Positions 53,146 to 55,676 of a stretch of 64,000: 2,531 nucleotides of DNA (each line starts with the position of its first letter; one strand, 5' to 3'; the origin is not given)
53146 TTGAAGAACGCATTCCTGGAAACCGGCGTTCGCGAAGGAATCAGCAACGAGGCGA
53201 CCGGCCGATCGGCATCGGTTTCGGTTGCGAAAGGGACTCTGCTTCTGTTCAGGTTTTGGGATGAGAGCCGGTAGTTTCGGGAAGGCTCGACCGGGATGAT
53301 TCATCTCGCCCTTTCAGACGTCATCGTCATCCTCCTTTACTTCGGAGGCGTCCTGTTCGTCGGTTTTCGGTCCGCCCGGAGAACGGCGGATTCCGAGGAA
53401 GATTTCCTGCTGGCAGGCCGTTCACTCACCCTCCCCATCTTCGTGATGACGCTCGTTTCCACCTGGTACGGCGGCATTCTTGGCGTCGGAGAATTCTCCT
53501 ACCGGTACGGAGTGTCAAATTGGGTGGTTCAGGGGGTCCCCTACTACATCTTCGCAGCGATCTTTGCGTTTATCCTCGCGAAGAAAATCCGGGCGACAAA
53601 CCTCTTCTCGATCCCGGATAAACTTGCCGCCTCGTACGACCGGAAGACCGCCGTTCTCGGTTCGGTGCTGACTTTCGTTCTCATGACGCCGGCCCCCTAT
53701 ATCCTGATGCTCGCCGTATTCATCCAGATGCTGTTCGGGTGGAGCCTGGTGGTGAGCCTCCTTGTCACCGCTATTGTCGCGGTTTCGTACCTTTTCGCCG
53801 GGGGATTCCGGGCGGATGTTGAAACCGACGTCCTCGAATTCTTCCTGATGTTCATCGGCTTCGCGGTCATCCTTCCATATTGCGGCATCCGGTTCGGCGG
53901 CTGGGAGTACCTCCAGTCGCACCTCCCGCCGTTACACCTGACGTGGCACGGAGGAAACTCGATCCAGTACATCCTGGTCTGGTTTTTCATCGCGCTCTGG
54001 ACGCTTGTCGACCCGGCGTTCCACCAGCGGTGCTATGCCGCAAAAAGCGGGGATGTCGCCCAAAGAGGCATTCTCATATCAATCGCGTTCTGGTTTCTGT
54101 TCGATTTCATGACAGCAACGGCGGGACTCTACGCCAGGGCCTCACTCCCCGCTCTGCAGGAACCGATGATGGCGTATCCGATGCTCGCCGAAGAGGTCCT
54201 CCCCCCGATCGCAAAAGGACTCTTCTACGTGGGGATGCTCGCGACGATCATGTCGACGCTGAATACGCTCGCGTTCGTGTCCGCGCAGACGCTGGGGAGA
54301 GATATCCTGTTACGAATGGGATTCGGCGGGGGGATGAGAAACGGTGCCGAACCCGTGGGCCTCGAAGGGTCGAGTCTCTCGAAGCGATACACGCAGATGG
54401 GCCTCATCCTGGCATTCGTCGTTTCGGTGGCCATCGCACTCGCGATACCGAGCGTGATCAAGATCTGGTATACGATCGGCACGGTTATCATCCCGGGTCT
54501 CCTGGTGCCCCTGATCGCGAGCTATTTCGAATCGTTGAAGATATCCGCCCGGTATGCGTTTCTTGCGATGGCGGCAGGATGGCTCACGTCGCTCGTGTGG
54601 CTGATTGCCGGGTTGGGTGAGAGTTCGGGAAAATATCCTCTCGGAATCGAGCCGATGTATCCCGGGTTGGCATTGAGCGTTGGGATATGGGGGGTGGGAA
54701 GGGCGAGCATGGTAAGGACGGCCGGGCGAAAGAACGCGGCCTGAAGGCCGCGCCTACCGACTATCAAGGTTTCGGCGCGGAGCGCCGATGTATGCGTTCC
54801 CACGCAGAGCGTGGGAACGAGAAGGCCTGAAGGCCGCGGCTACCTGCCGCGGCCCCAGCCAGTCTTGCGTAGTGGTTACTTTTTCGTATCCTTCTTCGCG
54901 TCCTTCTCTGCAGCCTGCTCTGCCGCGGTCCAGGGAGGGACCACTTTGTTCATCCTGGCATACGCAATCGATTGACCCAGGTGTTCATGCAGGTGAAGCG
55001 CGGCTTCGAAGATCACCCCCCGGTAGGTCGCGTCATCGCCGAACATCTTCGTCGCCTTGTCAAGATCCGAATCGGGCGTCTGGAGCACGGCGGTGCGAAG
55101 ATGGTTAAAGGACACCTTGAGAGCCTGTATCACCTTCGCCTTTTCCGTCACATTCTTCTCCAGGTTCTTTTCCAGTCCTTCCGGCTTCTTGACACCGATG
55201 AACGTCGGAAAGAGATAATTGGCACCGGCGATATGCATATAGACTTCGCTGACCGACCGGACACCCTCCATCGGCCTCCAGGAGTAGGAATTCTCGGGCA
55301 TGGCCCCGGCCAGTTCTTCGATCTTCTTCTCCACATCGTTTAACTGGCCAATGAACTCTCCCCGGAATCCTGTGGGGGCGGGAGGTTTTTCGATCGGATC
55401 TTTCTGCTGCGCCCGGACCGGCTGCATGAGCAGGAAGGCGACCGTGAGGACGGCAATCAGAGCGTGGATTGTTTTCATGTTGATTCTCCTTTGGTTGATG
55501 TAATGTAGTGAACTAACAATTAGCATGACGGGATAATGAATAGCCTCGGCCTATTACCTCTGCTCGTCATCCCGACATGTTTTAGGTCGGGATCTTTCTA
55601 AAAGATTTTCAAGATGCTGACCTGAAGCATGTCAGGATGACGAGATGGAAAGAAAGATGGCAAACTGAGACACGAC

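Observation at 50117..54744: TPP riboswitch and attenuator driving a TonB receptor, thiamine pyrophosphokinase and SSS-family permease operon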

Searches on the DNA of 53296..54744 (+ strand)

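Call 57: search_rna_families(sources=[L081, L082, L083, L084, L085, L086, L087, L088, L089, L090], threshold=gathering)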
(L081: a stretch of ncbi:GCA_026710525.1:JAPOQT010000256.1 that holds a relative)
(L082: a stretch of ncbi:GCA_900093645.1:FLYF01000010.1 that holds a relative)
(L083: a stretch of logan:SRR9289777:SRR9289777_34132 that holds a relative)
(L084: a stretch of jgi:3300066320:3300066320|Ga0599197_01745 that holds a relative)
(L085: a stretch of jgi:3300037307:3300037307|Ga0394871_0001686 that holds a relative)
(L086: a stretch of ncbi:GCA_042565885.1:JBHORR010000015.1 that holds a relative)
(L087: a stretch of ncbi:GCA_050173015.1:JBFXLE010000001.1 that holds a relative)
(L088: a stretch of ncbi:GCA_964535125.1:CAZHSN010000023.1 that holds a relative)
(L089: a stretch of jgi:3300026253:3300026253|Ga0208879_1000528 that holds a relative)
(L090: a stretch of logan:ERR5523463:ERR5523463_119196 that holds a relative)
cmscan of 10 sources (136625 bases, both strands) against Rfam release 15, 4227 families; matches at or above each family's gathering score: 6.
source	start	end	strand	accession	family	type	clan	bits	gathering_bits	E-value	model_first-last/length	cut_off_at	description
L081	2320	2392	+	RF00005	tRNA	Gene; tRNA;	CL00001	75.4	29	2.1e-14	1-71/71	no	tRNA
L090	3899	3994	+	RF00059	TPP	Cis-reg; riboswitch;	-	74.5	54.3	1.7e-12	1-105/105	no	TPP riboswitch aptamer (THI element)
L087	3641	3739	+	RF00059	TPP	Cis-reg; riboswitch;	-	71.2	54.3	1.1e-11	1-105/105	no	TPP riboswitch aptamer (THI element)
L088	5402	5503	+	RF00059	TPP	Cis-reg; riboswitch;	-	70.5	54.3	1.7e-11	1-105/105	no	TPP riboswitch aptamer (THI element)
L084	175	249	+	RF00005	tRNA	Gene; tRNA;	CL00001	66.4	29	6.5e-12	1-71/71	no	tRNA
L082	177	277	+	RF00059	TPP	Cis-reg; riboswitch;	-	64.9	54.3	3.8e-10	1-105/105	no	TPP riboswitch aptamer (THI element)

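Call 68: search_rna_families(sources=[L122, L138, L146, L155, L157, L170, L169, L091, L107, L167, L093, L126, L129, L089], threshold=gathering)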
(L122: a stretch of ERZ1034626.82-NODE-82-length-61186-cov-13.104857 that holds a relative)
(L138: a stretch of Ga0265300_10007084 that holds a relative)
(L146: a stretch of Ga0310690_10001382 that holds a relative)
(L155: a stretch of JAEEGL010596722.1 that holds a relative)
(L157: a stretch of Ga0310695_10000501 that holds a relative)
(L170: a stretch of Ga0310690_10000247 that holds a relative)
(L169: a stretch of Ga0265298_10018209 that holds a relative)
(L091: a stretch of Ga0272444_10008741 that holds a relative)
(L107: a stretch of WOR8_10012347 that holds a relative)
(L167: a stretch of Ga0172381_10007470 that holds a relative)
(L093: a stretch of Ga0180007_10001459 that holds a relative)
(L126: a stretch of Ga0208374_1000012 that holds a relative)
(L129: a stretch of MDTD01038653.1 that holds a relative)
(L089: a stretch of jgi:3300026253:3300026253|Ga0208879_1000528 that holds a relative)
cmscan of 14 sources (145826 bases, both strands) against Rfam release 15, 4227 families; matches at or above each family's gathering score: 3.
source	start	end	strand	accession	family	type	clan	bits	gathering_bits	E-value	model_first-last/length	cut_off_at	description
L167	5387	5785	+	RF00010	RNaseP_bact_a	Gene; ribozyme;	CL00002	248.1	100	3.1e-79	1-367/367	no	Bacterial RNase P class A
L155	613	684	+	RF00005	tRNA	Gene; tRNA;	CL00001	73.5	29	7.7e-14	1-71/71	no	tRNA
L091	5965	6035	-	RF00005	tRNA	Gene; tRNA;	CL00001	57.8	29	1.6e-09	1-71/71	no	tRNA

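Call 98: search_rna_families(sources=[L127, L133, L106, L108, L143, L147, L152, L160, L130, L116, L099, L117, L154, L094, L095, L098, L113], threshold=gathering)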
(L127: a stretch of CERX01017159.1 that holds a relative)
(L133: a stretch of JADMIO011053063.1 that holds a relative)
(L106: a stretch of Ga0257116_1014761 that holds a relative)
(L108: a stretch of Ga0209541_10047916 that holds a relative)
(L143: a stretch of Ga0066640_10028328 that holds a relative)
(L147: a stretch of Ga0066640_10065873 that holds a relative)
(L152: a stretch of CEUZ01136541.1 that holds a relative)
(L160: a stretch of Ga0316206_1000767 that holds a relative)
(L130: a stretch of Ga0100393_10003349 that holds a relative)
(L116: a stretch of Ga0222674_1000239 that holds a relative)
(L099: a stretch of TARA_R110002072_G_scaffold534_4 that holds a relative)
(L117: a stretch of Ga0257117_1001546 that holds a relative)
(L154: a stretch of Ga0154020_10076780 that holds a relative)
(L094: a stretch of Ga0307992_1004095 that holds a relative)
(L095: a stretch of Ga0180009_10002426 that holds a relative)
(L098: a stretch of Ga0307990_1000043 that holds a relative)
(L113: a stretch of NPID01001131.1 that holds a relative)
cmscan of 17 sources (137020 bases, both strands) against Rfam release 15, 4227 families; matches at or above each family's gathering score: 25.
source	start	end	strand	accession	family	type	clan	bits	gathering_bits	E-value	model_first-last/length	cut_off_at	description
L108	3211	3301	+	RF00059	TPP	Cis-reg; riboswitch;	-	76.4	54.3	5.7e-13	1-105/105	no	TPP riboswitch aptamer (THI element)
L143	137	231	+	RF00059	TPP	Cis-reg; riboswitch;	-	75.1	54.3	1.2e-12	1-105/105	no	TPP riboswitch aptamer (THI element)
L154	677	771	+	RF00059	TPP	Cis-reg; riboswitch;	-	73.6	54.3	2.9e-12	1-105/105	no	TPP riboswitch aptamer (THI element)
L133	4920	5008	+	RF00059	TPP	Cis-reg; riboswitch;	-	70.5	54.3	1.7e-11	1-105/105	no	TPP riboswitch aptamer (THI element)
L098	8325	8396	-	RF00005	tRNA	Gene; tRNA;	CL00001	70.5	29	5e-13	1-71/71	no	tRNA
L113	7996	8067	-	RF00005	tRNA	Gene; tRNA;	CL00001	70.5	29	5e-13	1-71/71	no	tRNA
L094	3936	4027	+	RF00059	TPP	Cis-reg; riboswitch;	-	70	54.3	2.2e-11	1-105/105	no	TPP riboswitch aptamer (THI element)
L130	880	984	+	RF00059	TPP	Cis-reg; riboswitch;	-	69.6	54.3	2.8e-11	1-105/105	no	TPP riboswitch aptamer (THI element)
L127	4880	4969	+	RF00059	TPP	Cis-reg; riboswitch;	-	68.7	54.3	4.6e-11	1-105/105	no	TPP riboswitch aptamer (THI element)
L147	56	146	+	RF00059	TPP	Cis-reg; riboswitch;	-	68.5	54.3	5.1e-11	1-105/105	no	TPP riboswitch aptamer (THI element)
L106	457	551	+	RF00059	TPP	Cis-reg; riboswitch;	-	68.4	54.3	5.5e-11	1-105/105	no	TPP riboswitch aptamer (THI element)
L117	4900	4994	+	RF00059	TPP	Cis-reg; riboswitch;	-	68.4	54.3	5.5e-11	1-105/105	no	TPP riboswitch aptamer (THI element)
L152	4765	4870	+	RF00059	TPP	Cis-reg; riboswitch;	-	65.4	54.3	2.8e-10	1-105/105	no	TPP riboswitch aptamer (THI element)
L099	4775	4876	+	RF00059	TPP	Cis-reg; riboswitch;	-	64.6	54.3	4.7e-10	1-105/105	no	TPP riboswitch aptamer (THI element)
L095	2878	2973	+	RF00059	TPP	Cis-reg; riboswitch;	-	64.3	54.3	5.5e-10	1-105/105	no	TPP riboswitch aptamer (THI element)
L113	4500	4589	-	RF00059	TPP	Cis-reg; riboswitch;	-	63.3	54.3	9.7e-10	1-105/105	no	TPP riboswitch aptamer (THI element)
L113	7901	7971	-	RF00005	tRNA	Gene; tRNA;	CL00001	63.1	29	5.2e-11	1-71/71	no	tRNA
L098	8240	8310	-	RF00005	tRNA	Gene; tRNA;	CL00001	62.4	29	8.5e-11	1-71/71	no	tRNA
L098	4550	4651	-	RF00059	TPP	Cis-reg; riboswitch;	-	62.1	54.3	1.8e-09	1-105/105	no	TPP riboswitch aptamer (THI element)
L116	4882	4983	+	RF00059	TPP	Cis-reg; riboswitch;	-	60.2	54.3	5.5e-09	1-105/105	no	TPP riboswitch aptamer (THI element)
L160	4783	4881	+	RF00059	TPP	Cis-reg; riboswitch;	-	59.8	54.3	6.9e-09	1-105/105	no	TPP riboswitch aptamer (THI element)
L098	8123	8206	-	RF00005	tRNA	Gene; tRNA;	CL00001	55.2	29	8e-09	1-71/71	no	tRNA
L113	7801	7885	-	RF00005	tRNA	Gene; tRNA;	CL00001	55.1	29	8.7e-09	1-71/71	no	tRNA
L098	4767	4869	+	RF00059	TPP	Cis-reg; riboswitch;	-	55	54.3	1.1e-07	1-105/105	no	TPP riboswitch aptamer (THI element)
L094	875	1001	-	RF01482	AdoCbl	Cis-reg; riboswitch;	CL00101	52.9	50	1.6e-06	1-149/149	no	AdoCbl (Cobalamin/B12) riboswitch aptamer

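Call 99: search_rna_families(sources=[L096, L097, L100, L112, L115, L118, L114, L121, L123, L132, L134, L136, L137, L139, L141, L142], threshold=gathering)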
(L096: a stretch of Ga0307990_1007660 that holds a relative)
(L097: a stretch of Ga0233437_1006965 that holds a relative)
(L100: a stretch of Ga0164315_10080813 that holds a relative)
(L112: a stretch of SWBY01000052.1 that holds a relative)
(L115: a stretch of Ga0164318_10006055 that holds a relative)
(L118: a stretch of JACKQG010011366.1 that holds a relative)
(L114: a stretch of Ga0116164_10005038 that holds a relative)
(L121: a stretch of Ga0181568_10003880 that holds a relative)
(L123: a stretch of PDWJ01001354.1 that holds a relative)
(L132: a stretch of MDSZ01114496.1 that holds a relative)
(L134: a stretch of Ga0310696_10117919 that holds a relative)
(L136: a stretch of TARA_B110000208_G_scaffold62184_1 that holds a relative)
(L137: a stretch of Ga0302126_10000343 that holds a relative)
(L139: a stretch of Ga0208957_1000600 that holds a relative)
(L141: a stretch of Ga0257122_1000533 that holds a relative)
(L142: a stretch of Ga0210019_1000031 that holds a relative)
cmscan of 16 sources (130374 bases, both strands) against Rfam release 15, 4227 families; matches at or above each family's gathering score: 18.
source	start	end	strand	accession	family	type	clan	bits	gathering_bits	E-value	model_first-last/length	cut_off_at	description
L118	3975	4046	-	RF00005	tRNA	Gene; tRNA;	CL00001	72.1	29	1.7e-13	1-71/71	no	tRNA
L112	9695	9766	-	RF00005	tRNA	Gene; tRNA;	CL00001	70.5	29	4.7e-13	1-71/71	no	tRNA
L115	7824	7895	-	RF00005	tRNA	Gene; tRNA;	CL00001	70.5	29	4.7e-13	1-71/71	no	tRNA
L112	9601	9671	-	RF00005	tRNA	Gene; tRNA;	CL00001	65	29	1.5e-11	1-71/71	no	tRNA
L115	7730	7800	-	RF00005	tRNA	Gene; tRNA;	CL00001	65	29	1.5e-11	1-71/71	no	tRNA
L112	4477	4568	-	RF00059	TPP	Cis-reg; riboswitch;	-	64.4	54.3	4.9e-10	1-105/105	no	TPP riboswitch aptamer (THI element)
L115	4109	4199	-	RF00059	TPP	Cis-reg; riboswitch;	-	64.4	54.3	4.8e-10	1-105/105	no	TPP riboswitch aptamer (THI element)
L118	3882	3952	-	RF00005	tRNA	Gene; tRNA;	CL00001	63.1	29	4.9e-11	1-71/71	no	tRNA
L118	1583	1682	-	RF00059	TPP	Cis-reg; riboswitch;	-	63.1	54.3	1e-09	1-105/105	no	TPP riboswitch aptamer (THI element)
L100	805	907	+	RF00059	TPP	Cis-reg; riboswitch;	-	62.4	54.3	1.5e-09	1-105/105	no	TPP riboswitch aptamer (THI element)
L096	3396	3497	-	RF00059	TPP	Cis-reg; riboswitch;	-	61.4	54.3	2.7e-09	1-105/105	no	TPP riboswitch aptamer (THI element)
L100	590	691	-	RF00059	TPP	Cis-reg; riboswitch;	-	60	54.3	6e-09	1-105/105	no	TPP riboswitch aptamer (THI element)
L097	4548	4651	-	RF00059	TPP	Cis-reg; riboswitch;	-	59.5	54.3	7.8e-09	1-105/105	no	TPP riboswitch aptamer (THI element)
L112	9478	9561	-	RF00005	tRNA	Gene; tRNA;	CL00001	55.4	29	6.7e-09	1-71/71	no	tRNA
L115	7606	7689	-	RF00005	tRNA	Gene; tRNA;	CL00001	55.2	29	7.7e-09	1-71/71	no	tRNA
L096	4767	4869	+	RF00059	TPP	Cis-reg; riboswitch;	-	55.1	54.3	9.7e-08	1-105/105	no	TPP riboswitch aptamer (THI element)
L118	3764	3848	-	RF00005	tRNA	Gene; tRNA;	CL00001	55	29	8.4e-09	1-71/71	no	tRNA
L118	7397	7483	-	RF00005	tRNA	Gene; tRNA;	CL00001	53.6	29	2e-08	1-71/71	no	tRNA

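Call 100: search_rna_families(sources=[L150, L163, L168, L159, L161, L092, L101, L102, L103, L104, L105, L109, L110, L111, L119, L120, L125, L135, L149, L156], threshold=gathering)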
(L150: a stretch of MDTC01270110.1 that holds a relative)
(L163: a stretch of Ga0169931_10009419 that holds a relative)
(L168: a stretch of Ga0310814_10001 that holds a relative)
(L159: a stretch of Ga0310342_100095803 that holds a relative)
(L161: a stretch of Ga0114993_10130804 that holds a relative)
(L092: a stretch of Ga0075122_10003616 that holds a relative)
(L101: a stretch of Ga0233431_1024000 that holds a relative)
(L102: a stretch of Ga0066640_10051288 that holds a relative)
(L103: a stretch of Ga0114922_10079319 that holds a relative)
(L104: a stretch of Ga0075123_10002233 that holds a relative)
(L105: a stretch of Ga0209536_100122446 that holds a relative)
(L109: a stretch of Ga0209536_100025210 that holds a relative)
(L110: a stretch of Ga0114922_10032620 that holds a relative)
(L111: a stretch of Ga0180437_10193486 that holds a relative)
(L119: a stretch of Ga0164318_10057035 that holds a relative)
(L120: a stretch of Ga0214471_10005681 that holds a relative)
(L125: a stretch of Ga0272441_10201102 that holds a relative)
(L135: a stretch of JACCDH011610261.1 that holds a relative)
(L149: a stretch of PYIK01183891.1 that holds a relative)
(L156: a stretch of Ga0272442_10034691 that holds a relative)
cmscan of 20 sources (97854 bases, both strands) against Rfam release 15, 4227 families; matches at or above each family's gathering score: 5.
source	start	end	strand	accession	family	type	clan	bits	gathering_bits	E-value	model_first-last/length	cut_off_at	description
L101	770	1044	+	RF01857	Archaea_SRP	Gene;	CL00003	113.4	96.5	8.7e-25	1-317/317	no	Archaeal signal recognition particle RNA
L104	3619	3690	-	RF00005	tRNA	Gene; tRNA;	CL00001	70.5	29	3.5e-13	1-71/71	no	tRNA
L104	3534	3604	-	RF00005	tRNA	Gene; tRNA;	CL00001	64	29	2.2e-11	1-71/71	no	tRNA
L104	3418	3501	-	RF00005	tRNA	Gene; tRNA;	CL00001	55.2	29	5.7e-09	1-71/71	no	tRNA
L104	11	112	+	RF00059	TPP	Cis-reg; riboswitch;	-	54.7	54.3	9e-08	1-105/105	no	TPP riboswitch aptamer (THI element)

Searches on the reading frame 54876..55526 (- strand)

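Call 6: search_protein_families(library=pfam, proteins=[window:54876-55526:-])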
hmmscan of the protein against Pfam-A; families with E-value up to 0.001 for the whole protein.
window:54876-55526:- (216 aa): 3 families
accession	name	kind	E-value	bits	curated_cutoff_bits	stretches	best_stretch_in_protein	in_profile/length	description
PF12867.12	DinB_2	-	4.9e-10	40.4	24.8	1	61-185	1-127/128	DinB superfamily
PF05163.17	DinB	-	1.6e-05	25.3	23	1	61-202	11-154/165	DinB family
PF07609.16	DUF1572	-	0.00029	21.1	23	1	59-192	11-148/163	Protein of unknown function (DUF1572)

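Call 7: search_protein_families(library=ncbifam, proteins=[window:54876-55526:-])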
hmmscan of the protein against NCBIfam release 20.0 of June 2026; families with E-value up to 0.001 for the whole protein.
window:54876-55526:- (216 aa): 0 families
